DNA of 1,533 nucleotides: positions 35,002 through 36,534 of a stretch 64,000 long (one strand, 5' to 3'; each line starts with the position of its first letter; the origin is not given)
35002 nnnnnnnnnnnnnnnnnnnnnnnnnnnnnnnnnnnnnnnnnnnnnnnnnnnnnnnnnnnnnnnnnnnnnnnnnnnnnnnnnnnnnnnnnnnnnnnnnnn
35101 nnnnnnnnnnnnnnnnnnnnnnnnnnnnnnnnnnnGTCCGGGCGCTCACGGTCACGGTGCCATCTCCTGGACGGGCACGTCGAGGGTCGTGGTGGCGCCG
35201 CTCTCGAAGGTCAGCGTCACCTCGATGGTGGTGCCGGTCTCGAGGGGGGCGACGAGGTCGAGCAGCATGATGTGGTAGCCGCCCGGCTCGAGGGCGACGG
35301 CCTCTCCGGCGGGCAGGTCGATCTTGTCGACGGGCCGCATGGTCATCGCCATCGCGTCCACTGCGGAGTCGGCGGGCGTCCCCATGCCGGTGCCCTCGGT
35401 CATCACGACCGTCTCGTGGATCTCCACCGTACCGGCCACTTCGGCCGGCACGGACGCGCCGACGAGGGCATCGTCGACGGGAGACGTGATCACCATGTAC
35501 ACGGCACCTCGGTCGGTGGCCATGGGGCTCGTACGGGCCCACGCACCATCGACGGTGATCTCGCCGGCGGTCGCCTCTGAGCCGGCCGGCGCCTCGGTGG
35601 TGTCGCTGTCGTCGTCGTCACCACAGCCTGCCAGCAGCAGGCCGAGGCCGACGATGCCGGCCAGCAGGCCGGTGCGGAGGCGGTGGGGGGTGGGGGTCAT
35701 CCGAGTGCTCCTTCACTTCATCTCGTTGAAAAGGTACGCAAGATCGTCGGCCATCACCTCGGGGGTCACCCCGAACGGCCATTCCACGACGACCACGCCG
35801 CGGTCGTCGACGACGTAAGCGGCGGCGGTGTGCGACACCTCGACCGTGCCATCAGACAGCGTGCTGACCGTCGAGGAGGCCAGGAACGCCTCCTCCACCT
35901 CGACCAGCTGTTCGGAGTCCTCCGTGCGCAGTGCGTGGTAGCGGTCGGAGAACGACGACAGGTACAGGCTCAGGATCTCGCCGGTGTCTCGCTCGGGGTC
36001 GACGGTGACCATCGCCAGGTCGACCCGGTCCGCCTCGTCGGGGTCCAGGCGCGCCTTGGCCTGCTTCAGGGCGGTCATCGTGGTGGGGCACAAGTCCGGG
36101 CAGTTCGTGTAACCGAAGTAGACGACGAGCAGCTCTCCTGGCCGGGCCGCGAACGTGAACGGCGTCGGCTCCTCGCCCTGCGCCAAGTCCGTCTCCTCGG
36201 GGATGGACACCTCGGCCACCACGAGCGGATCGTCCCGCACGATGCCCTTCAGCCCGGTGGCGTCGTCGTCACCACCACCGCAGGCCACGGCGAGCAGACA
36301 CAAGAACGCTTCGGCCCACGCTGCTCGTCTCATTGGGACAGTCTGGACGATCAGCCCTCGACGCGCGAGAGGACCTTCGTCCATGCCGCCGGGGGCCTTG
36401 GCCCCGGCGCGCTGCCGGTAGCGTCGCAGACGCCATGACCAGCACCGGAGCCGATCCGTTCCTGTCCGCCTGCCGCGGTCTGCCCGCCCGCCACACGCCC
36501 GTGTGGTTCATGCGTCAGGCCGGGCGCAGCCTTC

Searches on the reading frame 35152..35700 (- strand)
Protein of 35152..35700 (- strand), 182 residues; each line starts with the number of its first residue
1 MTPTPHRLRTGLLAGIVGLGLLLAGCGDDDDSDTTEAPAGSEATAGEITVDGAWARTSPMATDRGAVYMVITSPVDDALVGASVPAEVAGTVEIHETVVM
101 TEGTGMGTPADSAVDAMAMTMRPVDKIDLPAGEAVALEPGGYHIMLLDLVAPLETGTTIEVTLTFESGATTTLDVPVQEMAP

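Call 46: search_protein_families(library=pfam, proteins=[window:35152-35700:-])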
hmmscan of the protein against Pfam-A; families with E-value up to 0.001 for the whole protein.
window:35152-35700:- (182 aa): 1 family
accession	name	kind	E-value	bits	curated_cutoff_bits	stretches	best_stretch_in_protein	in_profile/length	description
PF04314.18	PCuAC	-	9.9e-30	103.1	29.4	1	50-172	1-108/109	Copper chaperone PCu(A)C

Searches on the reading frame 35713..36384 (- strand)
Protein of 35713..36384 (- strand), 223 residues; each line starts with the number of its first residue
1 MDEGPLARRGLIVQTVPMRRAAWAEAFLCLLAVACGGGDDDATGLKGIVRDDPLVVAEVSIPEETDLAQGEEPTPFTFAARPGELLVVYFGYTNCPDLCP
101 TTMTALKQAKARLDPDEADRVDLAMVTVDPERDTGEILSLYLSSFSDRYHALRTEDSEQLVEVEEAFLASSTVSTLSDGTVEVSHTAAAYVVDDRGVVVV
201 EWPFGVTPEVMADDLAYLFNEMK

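Call 46: search_protein_families(library=pfam, proteins=[window:35713-36384:-])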
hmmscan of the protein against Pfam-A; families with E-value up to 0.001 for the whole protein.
window:35713-36384:- (223 aa): 1 family
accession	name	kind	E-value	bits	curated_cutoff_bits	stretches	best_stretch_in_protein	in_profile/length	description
PF02630.20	SCO1-SenC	-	1.4e-26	93.5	22.8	1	77-196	15-132/134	SCO1/SenC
